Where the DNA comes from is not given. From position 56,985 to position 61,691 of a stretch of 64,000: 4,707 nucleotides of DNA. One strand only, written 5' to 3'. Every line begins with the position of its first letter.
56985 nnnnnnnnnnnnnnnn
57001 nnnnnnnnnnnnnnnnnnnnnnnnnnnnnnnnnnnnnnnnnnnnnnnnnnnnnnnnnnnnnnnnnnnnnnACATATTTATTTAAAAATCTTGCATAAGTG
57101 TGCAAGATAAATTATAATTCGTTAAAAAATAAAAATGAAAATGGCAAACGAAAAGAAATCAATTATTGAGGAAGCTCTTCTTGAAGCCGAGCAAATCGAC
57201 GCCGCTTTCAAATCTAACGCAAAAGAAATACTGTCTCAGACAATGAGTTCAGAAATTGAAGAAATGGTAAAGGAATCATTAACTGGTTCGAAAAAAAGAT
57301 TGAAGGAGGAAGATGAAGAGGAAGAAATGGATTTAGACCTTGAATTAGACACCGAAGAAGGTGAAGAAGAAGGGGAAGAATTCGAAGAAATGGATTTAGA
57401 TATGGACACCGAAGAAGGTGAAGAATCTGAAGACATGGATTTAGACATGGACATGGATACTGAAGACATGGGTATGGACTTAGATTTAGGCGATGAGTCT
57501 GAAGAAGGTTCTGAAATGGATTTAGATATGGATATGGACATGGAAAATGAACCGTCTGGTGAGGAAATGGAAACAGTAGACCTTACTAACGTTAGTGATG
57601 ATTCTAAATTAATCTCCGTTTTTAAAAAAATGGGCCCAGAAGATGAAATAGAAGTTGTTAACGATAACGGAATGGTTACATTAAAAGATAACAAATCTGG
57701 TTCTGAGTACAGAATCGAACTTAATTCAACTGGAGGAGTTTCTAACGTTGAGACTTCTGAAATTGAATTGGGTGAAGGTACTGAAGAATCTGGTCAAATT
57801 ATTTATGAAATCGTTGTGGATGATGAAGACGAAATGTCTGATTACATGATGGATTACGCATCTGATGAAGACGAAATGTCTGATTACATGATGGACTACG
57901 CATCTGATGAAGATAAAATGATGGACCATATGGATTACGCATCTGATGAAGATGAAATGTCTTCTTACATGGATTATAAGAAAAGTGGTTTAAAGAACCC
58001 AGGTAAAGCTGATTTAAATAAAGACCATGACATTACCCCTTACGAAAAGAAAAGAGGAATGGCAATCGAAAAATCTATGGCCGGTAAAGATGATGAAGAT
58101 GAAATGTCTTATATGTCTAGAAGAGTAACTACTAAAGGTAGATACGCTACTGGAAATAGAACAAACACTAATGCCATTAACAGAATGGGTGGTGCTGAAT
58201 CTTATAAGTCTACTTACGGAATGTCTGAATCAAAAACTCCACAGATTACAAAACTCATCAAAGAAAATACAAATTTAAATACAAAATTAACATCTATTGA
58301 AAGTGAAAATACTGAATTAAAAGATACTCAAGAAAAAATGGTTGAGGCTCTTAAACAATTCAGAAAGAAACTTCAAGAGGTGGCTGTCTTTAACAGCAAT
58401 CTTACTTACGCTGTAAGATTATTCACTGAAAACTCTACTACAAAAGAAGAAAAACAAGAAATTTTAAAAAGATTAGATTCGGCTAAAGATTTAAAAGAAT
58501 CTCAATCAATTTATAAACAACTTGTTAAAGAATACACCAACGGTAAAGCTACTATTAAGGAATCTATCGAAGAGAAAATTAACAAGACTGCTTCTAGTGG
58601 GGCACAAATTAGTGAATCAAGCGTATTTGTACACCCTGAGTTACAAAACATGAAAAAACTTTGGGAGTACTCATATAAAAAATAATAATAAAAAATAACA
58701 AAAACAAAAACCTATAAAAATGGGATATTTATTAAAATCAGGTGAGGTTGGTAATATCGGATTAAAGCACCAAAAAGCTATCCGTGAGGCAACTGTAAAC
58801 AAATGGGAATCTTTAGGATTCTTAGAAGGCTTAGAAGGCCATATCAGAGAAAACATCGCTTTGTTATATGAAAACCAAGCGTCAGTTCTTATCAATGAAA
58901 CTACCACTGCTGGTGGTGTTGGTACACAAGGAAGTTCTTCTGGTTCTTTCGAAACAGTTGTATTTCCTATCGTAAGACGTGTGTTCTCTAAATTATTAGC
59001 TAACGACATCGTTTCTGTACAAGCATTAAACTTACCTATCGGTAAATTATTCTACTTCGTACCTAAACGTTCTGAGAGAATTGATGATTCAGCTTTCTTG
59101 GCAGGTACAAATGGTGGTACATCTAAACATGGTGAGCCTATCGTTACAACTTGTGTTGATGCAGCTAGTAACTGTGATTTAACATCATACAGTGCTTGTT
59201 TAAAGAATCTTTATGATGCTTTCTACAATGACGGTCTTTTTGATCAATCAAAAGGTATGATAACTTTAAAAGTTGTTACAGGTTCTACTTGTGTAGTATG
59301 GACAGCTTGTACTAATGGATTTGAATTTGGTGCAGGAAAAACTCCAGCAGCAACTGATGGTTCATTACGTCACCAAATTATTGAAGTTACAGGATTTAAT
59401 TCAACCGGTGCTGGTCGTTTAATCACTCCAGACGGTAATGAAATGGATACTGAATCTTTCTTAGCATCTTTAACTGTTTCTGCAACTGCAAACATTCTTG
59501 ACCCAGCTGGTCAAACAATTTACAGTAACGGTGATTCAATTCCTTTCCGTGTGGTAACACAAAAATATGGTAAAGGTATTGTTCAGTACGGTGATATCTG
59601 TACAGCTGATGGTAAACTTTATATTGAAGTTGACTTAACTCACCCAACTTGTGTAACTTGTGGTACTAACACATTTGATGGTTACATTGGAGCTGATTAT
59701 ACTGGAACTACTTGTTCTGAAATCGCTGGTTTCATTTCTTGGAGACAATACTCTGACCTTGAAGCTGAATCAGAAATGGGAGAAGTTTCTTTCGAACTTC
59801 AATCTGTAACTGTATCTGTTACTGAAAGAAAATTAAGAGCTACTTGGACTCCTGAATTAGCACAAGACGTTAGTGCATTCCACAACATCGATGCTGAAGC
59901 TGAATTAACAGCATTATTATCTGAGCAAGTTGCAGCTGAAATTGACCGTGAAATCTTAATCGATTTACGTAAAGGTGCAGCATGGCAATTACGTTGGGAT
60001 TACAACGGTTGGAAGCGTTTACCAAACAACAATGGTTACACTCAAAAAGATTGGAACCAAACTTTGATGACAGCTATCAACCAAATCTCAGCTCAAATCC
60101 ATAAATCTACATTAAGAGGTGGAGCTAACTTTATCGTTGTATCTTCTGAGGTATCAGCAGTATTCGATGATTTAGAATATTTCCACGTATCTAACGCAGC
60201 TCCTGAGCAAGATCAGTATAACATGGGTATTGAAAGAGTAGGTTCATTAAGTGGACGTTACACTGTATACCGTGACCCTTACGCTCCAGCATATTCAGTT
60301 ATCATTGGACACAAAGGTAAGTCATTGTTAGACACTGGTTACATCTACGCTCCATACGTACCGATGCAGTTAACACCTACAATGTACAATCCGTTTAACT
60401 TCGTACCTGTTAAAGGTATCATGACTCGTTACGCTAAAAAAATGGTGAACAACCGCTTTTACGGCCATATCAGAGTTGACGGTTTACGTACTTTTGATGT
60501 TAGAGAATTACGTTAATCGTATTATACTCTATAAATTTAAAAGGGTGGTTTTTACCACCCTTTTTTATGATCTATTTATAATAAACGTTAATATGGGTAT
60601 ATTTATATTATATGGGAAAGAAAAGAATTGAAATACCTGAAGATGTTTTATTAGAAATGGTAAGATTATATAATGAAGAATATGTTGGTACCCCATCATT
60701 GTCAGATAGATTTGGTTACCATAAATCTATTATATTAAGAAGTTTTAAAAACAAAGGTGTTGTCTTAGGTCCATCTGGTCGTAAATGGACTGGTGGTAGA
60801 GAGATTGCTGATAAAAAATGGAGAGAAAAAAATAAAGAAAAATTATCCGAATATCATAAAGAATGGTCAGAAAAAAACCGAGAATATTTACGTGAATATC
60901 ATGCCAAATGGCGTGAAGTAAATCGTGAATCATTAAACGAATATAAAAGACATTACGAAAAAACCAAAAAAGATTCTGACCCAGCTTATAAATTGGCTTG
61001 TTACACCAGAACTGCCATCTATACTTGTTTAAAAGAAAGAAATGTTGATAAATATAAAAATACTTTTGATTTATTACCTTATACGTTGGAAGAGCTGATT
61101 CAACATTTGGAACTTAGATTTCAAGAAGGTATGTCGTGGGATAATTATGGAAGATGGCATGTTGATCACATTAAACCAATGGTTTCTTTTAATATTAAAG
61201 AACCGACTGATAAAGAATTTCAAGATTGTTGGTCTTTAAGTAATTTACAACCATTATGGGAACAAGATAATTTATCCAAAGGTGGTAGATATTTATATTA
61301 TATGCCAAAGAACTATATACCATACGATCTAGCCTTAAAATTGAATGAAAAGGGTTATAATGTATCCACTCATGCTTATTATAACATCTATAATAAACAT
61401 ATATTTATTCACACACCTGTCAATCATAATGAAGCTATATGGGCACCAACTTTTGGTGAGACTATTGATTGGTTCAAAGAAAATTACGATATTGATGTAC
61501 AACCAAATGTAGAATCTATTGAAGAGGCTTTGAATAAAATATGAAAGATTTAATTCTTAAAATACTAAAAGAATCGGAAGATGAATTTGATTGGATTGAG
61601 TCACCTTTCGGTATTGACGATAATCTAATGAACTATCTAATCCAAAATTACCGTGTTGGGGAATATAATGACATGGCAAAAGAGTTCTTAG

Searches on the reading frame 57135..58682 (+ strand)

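Call 9: search_protein_families(library=phrogs, proteins=[window:57135-58682:+], max_evalue=0.001)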
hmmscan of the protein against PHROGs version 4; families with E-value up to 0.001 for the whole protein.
window:57135-58682:+ (516 aa): 0 families

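Call 10: search_protein_families(library=pfam, proteins=[window:57135-58682:+], max_evalue=0.001)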
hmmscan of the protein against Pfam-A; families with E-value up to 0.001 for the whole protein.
window:57135-58682:+ (516 aa): 1 family
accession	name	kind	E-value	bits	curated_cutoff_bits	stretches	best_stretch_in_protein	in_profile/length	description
PF25014.1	NET2A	-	3.1e-05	24.4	33.1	1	366-423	150-207/235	NET2A-like domain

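Call 35: search_protein_families(library=phrogs, proteins=[window:57135-58682:+], max_evalue=5)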
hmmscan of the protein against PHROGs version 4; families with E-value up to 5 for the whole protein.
window:57135-58682:+ (516 aa): 2 families
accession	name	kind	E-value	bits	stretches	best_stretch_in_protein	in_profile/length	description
phrog_14545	-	unknown function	0.0037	18.4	1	229-280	23-74/109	-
phrog_30014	-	unknown function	0.099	13.8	1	426-488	30-88/114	-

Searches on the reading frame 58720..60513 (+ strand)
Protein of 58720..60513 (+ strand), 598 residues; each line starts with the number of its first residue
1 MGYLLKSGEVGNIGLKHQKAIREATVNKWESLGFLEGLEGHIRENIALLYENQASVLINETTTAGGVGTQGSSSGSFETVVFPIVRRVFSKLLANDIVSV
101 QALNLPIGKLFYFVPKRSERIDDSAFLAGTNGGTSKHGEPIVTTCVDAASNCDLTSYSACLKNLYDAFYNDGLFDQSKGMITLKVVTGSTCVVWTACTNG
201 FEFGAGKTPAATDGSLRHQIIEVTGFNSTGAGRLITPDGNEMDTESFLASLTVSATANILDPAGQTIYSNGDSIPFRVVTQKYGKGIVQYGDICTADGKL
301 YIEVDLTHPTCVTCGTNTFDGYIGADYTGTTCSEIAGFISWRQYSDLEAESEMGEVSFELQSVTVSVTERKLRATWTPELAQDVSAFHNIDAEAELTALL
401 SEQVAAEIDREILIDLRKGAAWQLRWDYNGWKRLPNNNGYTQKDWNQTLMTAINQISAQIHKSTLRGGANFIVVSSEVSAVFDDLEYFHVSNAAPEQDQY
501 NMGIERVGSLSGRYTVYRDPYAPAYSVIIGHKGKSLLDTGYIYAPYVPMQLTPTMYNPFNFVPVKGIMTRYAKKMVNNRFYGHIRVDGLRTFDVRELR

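Call 9: search_protein_families(library=phrogs, proteins=[window:58720-60513:+], max_evalue=0.001)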
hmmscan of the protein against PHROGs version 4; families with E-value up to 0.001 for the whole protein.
window:58720-60513:+ (598 aa): 3 families
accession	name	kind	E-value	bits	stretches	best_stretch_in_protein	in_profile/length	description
phrog_138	-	head and packaging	4.1e-63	214.9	2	342-575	170-407/444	major head protein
phrog_1014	-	unknown function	9.6e-11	41.9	1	352-523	318-485/567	-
phrog_20655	-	head and packaging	1.6e-08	34.5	1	298-520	227-454/534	major head protein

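Call 10: search_protein_families(library=pfam, proteins=[window:58720-60513:+], max_evalue=0.001)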
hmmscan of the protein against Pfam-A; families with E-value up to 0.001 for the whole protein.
window:58720-60513:+ (598 aa): 1 family
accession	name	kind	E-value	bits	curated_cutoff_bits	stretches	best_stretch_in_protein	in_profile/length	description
PF07068.17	Gp23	-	2.7e-69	234.8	24.4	2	346-583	125-356/376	Major capsid protein Gp23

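Call 45: search_dna_similar(query=window:58720-60513:+, collection=phages, mode=protein, max_rows=25)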
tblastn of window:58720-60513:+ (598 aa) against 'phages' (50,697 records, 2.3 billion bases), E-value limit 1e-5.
Records with a match: 2564; places in all: 2583; records where one place covers at least 80% of the query: 0.
Best place of each record, by identity: <60% 2564.
By first word of the organism name: Escherichia 671; Synechococcus 388; Klebsiella 330; Salmonella 203; Vibrio 134; Shigella 89; Aeromonas 86; Acinetobacter 71; Cyanophage 61; Enterobacter 58; and 61 more.
By host as written in the record: - 455; Escherichia coli 282; Klebsiella pneumoniae 115; Synechococcus 107; Escherichia coli O157:H7 39; Synechococcus sp. 38; Salmonella enterica 29; Aeromonas salmonicida 28; and 568 more.
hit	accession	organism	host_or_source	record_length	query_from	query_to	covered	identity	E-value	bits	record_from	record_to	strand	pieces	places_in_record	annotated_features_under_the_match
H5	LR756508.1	uncultured phage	metagenomic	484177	17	587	56%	41.7%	2e-59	283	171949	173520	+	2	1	record has no annotation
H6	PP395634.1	Microcystis phage Mel-JY01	Microcystis elabens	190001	18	589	57%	40.4%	1e-59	290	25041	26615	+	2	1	capsid protein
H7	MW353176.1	Flavobacterium phage vB_FspM_immuto_3-5A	Flavobacterium sp. LMO8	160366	28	591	54%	40.4%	2e-55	271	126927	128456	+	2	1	major capsid protein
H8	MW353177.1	Flavobacterium phage vB_FspM_immuto_13-6C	Flavobacterium sp. LMO8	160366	28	591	54%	40.4%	2e-55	271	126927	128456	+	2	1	major capsid protein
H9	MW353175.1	Flavobacterium phage vB_FspM_immuto_2-6A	Flavobacterium sp. LMO8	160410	28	591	54%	40.4%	2e-55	271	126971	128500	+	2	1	major capsid protein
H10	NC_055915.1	Flavobacterium phage vB_FspM_immuto_2-6A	Flavobacterium sp. LMO8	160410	28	591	54%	40.4%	2e-55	271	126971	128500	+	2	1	major capsid protein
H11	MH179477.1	Aeromonas phage 60AhydR15PP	Aeromonas hydrophila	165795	214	572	60%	27.3%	3e-21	105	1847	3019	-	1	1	precursor of major head subunit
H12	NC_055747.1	Aeromonas phage 60AhydR15PP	Aeromonas hydrophila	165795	214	572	60%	27.3%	3e-21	105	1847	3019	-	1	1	major head protein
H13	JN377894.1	Aeromonas phage Aes508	Aeromonas salmonicida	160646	214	572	60%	27.3%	3e-21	104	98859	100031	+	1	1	precursor of major head subunit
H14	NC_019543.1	Aeromonas phage Aes508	Aeromonas salmonicida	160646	214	572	60%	27.3%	3e-21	104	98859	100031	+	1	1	major head protein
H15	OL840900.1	Aeromonas phage AhMtk13a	Aeromonas hydrophila GW3-10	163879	214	572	60%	27.3%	6e-21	103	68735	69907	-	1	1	precursor of major head subunit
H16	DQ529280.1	Aeromonas phage 25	-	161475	214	572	60%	26.8%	4e-21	104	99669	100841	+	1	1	23: gp23 precursor of major head subunit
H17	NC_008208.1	Aeromonas phage 25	Aeromonas salmonicida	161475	214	572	60%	26.8%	4e-21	104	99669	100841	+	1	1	23: major head protein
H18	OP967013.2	Aeromonas phage GomatiRiver_11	Aeromonas sp.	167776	214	572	60%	26.6%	8e-22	106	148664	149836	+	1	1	major head protein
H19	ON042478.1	Aeromonas phage AhFM11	hypervirulent Aeromonas hydrophila Hyp ...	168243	214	572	60%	26.6%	8e-22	106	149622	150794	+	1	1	major capsid protein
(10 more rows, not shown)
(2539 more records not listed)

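Call 79: get_annotated_region(hit=H7, flank=13000)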
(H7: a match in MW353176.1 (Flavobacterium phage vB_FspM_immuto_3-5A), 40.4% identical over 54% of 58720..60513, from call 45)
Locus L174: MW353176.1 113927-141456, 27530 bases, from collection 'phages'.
description: Flavobacterium phage vB_FspM_immuto_3-5A, complete genome.
organism: Flavobacterium phage vB_FspM_immuto_3-5A (NCBI taxid 2801478)
taxonomy: Viruses; Duplodnaviria; Heunggongvirae; Uroviricota; Caudoviricetes; Immutovirus
host: Flavobacterium sp. LMO8; source: Baltic Sea mesocosm; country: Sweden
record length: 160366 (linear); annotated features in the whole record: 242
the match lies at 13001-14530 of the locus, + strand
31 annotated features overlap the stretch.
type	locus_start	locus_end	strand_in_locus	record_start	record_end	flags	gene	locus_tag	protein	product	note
CDS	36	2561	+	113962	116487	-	-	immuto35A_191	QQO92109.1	hypothetical protein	-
CDS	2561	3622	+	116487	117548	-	-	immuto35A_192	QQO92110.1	hypothetical protein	-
CDS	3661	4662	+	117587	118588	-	-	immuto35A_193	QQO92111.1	cob(I)alamin adenosyltransferase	Cob(I)alamin adenosyltransferase, PduO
CDS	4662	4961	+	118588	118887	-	-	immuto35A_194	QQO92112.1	hypothetical protein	-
CDS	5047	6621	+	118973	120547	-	-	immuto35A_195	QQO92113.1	terminase large subunit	-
CDS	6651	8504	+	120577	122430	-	-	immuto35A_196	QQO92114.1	capsid assembly protein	Bacteriophage T4-like capsid assembly protein (Gp20)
CDS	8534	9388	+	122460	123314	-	-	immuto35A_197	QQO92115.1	hypothetical protein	-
CDS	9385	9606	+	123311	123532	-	-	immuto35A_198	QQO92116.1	hypothetical protein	-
CDS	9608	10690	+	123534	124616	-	-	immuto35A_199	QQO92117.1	hypothetical protein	-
CDS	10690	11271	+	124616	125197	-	-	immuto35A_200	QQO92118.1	prohead core protein serine protease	-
CDS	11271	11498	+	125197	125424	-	-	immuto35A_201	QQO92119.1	hypothetical protein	-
CDS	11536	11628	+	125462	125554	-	-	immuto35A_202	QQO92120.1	hypothetical protein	-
CDS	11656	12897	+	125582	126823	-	-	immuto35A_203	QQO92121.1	DNA polymerase phi-like protein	-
CDS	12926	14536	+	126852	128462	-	-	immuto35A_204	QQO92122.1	major capsid protein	Major capsid protein Gp23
CDS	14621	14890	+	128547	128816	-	-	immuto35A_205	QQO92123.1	tail fiber protein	-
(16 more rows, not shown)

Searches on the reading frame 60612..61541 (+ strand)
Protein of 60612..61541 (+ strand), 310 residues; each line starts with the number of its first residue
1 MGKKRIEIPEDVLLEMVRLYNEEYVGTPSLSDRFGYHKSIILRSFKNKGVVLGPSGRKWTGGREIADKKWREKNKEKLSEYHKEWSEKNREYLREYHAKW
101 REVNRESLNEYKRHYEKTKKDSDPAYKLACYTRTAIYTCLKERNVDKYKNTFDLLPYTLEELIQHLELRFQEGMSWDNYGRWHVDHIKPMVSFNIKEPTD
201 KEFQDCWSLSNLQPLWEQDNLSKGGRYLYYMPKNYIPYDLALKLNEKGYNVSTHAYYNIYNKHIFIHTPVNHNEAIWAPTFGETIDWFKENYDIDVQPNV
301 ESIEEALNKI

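Call 9: search_protein_families(library=phrogs, proteins=[window:60612-61541:+], max_evalue=0.001)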
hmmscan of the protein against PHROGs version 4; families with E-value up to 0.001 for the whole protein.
window:60612-61541:+ (310 aa): 3 families
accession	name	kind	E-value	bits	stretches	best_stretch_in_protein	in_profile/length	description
phrog_1035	-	DNA, RNA and nucleotide metabolism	6.2e-14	53.5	1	77-229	95-216/271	endonuclease VII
phrog_28061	-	unknown function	6.2e-08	34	1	174-224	6-54/62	-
phrog_14214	-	unknown function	8.3e-06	26.9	1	62-91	9-38/58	-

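Call 10: search_protein_families(library=pfam, proteins=[window:60612-61541:+], max_evalue=0.001)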
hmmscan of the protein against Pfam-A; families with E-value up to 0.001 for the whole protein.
window:60612-61541:+ (310 aa): 0 families
